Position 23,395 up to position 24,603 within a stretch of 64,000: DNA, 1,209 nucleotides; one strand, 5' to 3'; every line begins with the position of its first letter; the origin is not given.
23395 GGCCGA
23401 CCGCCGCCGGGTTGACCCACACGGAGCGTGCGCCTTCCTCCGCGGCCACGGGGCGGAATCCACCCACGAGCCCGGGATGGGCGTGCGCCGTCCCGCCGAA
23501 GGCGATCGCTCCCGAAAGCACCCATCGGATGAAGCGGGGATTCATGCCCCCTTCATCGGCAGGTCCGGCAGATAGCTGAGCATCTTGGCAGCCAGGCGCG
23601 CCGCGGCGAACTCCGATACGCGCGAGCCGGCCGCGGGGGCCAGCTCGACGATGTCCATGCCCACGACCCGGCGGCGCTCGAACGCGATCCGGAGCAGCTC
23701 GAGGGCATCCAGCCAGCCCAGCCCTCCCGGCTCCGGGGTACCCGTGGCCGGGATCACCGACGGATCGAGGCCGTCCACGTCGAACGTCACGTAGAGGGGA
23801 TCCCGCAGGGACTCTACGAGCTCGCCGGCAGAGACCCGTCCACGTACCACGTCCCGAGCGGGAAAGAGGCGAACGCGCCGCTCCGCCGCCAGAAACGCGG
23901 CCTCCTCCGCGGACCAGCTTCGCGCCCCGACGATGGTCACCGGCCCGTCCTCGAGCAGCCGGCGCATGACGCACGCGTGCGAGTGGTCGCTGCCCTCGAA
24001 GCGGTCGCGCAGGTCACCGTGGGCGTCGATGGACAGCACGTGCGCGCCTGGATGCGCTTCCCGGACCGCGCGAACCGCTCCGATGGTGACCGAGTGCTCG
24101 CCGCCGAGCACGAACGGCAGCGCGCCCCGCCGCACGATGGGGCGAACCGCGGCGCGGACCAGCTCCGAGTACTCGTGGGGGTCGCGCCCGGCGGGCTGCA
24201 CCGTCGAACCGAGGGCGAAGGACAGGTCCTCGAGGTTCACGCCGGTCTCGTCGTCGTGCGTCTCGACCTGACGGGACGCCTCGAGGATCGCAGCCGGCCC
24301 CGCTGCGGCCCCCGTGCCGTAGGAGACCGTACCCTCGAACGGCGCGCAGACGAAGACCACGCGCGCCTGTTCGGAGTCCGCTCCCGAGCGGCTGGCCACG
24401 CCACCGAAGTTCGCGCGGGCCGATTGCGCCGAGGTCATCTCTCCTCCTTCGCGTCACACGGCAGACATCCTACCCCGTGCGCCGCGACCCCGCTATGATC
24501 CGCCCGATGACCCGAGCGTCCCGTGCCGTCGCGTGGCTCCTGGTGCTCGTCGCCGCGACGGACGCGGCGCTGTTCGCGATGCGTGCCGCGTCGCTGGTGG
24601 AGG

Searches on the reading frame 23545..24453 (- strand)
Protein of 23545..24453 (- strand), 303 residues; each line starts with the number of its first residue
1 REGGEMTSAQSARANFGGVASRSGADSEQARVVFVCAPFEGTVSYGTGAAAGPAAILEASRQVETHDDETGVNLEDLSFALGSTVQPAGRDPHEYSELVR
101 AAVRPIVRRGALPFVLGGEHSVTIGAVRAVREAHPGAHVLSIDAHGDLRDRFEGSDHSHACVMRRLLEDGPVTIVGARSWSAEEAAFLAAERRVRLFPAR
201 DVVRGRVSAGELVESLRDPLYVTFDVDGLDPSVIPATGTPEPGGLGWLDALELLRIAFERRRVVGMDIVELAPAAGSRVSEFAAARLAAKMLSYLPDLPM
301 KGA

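Call 71: search_protein_families(library=pfam, proteins=[window:23545-24453:-], max_evalue=0.0001)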
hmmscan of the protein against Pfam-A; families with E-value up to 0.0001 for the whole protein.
window:23545-24453:- (303 aa): 1 family
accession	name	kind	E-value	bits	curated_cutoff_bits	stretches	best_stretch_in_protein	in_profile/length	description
PF00491.26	Arginase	-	2.1e-65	221.4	22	1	31-292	2-279/280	Arginase family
